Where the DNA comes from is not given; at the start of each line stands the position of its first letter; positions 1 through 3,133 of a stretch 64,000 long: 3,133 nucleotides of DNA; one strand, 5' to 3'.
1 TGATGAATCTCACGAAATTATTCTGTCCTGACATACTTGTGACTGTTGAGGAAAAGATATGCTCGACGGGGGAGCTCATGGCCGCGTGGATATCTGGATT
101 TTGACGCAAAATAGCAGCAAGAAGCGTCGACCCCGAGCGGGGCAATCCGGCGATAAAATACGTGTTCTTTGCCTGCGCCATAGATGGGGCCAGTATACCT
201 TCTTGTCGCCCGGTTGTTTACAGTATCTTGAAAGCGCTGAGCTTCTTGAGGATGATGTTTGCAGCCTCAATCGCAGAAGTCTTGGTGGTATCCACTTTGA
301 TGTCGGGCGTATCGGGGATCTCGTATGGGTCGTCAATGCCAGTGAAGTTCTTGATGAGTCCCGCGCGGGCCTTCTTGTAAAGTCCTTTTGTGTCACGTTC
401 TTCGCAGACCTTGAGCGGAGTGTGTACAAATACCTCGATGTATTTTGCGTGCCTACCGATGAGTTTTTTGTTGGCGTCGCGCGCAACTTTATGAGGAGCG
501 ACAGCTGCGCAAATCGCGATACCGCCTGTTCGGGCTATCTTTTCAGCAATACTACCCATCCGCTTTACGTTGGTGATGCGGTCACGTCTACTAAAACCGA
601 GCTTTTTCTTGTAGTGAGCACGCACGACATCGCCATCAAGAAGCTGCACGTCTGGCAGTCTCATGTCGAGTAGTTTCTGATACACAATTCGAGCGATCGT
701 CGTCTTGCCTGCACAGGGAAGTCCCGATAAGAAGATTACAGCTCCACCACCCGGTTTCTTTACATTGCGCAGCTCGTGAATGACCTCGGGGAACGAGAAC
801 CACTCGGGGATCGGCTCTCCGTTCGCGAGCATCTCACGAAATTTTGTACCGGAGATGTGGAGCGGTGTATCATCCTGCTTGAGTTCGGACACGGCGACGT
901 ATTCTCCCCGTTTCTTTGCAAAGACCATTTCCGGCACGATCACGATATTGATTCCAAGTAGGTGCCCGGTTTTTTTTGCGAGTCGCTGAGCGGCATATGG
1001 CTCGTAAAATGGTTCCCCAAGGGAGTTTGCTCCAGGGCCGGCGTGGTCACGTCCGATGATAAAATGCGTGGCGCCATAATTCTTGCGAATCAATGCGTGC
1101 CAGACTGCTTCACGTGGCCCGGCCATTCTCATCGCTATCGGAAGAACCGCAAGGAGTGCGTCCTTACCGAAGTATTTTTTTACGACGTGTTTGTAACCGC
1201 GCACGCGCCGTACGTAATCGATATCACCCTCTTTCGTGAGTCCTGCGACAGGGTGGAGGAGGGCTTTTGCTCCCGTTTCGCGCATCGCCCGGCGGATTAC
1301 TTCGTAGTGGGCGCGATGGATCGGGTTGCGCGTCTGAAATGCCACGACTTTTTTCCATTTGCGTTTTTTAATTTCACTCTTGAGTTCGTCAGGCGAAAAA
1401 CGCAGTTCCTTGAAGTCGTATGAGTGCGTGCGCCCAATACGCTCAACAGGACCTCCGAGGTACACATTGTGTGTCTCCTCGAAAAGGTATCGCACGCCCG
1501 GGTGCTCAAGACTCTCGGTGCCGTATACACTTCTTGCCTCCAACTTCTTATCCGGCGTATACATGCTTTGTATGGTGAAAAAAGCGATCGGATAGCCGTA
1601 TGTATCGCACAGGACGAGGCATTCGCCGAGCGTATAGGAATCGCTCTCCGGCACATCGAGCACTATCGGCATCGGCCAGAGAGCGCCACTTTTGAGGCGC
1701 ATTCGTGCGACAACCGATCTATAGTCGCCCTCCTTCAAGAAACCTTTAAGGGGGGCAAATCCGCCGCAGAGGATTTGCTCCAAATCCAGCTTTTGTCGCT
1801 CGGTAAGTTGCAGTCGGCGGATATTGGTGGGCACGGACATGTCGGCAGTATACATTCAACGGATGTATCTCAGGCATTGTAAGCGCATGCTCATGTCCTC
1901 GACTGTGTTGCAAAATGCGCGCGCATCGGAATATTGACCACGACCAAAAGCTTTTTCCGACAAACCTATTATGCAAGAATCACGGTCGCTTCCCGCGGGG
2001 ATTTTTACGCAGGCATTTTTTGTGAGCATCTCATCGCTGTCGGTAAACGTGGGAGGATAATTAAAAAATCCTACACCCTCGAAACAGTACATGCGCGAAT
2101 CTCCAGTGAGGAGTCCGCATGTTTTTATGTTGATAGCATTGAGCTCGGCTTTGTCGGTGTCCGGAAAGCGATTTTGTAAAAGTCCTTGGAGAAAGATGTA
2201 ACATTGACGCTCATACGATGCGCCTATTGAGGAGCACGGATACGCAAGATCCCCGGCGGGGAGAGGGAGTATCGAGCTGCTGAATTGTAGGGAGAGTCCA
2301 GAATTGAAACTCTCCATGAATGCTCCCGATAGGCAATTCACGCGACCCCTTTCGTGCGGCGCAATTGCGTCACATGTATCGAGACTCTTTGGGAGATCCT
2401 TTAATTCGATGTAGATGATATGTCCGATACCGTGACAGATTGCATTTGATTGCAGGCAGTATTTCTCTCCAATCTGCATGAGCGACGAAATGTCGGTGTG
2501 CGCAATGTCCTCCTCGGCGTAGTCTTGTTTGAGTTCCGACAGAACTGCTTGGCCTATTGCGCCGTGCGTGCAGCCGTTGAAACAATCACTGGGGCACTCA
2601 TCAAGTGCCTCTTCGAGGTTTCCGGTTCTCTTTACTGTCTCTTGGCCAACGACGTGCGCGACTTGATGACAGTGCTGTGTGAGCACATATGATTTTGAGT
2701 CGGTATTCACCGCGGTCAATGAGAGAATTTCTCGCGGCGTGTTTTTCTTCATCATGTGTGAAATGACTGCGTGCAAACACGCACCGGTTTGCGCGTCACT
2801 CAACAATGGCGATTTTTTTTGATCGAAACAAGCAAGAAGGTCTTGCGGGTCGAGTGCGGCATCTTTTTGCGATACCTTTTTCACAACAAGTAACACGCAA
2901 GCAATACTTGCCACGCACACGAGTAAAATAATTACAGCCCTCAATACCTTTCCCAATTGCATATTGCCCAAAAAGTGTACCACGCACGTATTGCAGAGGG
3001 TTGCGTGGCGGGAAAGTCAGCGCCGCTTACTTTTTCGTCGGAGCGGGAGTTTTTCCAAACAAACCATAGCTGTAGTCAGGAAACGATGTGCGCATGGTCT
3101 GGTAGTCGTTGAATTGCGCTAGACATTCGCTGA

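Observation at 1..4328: PAPS supply (sat/cysC) + sulfotransferase operon coupled to two tandem Cys/His-rich membrane paralogs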

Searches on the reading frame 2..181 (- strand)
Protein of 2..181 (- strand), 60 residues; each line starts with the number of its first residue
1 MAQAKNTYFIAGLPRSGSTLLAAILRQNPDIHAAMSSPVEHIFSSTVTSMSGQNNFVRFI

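Call 4: search_protein_families(library=pfam, proteins=[window:2-181:-], max_evalue=0.1)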
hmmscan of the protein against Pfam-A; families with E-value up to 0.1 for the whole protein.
window:2-181:- (60 aa): 4 families
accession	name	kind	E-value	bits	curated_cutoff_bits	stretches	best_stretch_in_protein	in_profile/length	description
PF13469.12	Sulfotransfer_3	-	9.9e-08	32.9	27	1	9-37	3-31/216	Sulfotransferase family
PF00685.33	Sulfotransfer_1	-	0.0022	17.9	22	1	8-41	4-35/255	Sulfotransferase domain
PF09037.16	Sulphotransf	-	0.035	14.1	22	1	8-27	2-21/244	Stf0 sulphotransferase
PF15975.10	Flot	-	0.099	13.2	27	1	21-55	47-81/124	Flotillin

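Call 6: search_protein_families(library=ncbifam, proteins=[window:2-181:-], max_evalue=0.1)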
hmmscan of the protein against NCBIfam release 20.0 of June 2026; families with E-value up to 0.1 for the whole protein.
window:2-181:- (60 aa): 1 family
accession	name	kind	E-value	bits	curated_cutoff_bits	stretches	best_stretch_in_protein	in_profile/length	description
NF052394.1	NodProtNoeE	equivalog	5.5e-06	25.3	500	1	6-34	9-37/387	nodulation protein NoeE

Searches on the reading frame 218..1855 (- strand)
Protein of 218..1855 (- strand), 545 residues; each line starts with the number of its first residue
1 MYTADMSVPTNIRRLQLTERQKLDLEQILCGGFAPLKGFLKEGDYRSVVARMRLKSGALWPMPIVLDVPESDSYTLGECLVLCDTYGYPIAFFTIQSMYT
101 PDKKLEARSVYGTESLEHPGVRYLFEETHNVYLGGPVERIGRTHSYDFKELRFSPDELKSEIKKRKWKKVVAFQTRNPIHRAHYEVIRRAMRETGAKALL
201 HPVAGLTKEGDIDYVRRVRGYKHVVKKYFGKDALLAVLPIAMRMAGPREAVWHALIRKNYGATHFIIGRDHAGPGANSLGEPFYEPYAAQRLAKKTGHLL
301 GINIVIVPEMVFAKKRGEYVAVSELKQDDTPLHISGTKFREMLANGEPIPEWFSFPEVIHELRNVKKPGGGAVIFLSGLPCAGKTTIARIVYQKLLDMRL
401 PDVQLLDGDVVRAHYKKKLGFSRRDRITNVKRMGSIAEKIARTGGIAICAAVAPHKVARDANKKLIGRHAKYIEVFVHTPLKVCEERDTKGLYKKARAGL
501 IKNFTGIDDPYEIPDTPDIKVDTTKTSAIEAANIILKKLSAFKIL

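Call 4: search_protein_families(library=pfam, proteins=[window:218-1855:-], max_evalue=0.1)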
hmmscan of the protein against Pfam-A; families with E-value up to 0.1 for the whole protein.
window:218-1855:- (545 aa): 10 families
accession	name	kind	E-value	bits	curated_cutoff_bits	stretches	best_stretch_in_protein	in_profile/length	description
PF01747.23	ATP-sulfurylase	-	1.1e-78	263.9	24.3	1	150-364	2-211/212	ATP-sulfurylase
PF01583.26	APS_kinase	-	1.1e-54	185.1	21.1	1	371-522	2-152/152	Adenylylsulphate kinase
PF14306.12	PUA_2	-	1.6e-37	129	27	1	11-140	27-157/159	PUA-like domain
PF13238.12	AAA_18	-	0.00014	22.7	29.4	1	374-412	1-29/128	AAA domain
PF13671.12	AAA_33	-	0.00063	20.5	27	1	373-488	1-115/143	AAA domain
PF06414.18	Zeta_toxin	-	0.0024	17.8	22.3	1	372-419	17-62/199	Zeta toxin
PF07931.18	CPT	-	0.0025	18.1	22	1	371-539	1-171/172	Chloramphenicol phosphotransferase-like protein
PF08433.16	KTI12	-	0.0085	16.1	22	1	373-439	3-67/271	Chromatin associated protein KTI12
PF13207.12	AAA_17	-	0.024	15.3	27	1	378-430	2-49/136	AAA domain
PF20720.3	nSTAND3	-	0.083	13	27.2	0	373-398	19-44/155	Novel STAND NTPase 3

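Call 6: search_protein_families(library=ncbifam, proteins=[window:218-1855:-], max_evalue=0.1)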
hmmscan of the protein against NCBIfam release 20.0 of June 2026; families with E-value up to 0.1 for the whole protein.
window:218-1855:- (545 aa): 10 families
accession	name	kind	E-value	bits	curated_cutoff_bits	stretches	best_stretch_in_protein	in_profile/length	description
NF004040.0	PRK05537.1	equivalog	7.1e-206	685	669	1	11-540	32-565/572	bifunctional sulfate adenylyltransferase/adenylylsulfate kinase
TIGR00339.1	sopT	equivalog_domain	2.8e-123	411.5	322.95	1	11-363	26-382/383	sulfate adenylyltransferase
NF003166.0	PRK04149.1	subfamily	1.2e-101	340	387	1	10-367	30-383/393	sulfate adenylyltransferase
TIGR00455.1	apsK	equivalog_domain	1.1e-55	188.1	138.7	1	358-539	5-184/184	adenylyl-sulfate kinase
NF002059.0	PRK00889.1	subfamily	1.3e-54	184.6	244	1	371-543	5-173/177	adenylyl-sulfate kinase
NF004035.0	PRK05506.1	subfamily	1e-49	169.4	715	1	358-541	447-628/632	bifunctional sulfate adenylyltransferase subunit 1/adenylylsulfate kinase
NF003013.0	PRK03846.1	subfamily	4.2e-48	163.7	163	1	357-543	14-198/202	adenylyl-sulfate kinase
NF004041.0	PRK05541.1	subfamily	7.7e-28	97.7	127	1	371-543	7-174/176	adenylyl-sulfate kinase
TIGR03574.1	selen_PSTK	equivalog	0.00048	19.7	290.5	1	373-527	1-154/249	L-seryl-tRNA(Sec) kinase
NF006743.0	PRK09270.1-2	equivalog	0.044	12.8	227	1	355-399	12-56/217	nucleoside/nucleotide kinase family protein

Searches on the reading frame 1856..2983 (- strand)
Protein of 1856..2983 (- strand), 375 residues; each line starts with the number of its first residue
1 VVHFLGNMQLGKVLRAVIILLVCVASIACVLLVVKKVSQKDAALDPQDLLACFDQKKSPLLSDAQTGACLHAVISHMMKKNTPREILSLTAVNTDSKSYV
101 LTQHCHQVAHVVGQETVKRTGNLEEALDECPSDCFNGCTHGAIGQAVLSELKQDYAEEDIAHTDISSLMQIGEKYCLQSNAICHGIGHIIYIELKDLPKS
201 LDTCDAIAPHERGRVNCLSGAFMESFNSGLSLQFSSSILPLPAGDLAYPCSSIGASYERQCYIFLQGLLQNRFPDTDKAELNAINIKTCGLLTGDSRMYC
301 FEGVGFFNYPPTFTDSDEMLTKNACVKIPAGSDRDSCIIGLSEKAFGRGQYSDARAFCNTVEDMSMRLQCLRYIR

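Call 4: search_protein_families(library=pfam, proteins=[window:1856-2983:-], max_evalue=0.1)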
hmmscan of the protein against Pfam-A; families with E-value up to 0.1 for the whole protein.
window:1856-2983:- (375 aa): 0 families

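Call 6: search_protein_families(library=ncbifam, proteins=[window:1856-2983:-], max_evalue=0.1)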
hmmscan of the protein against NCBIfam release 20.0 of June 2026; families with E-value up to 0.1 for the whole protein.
window:1856-2983:- (375 aa): 0 families
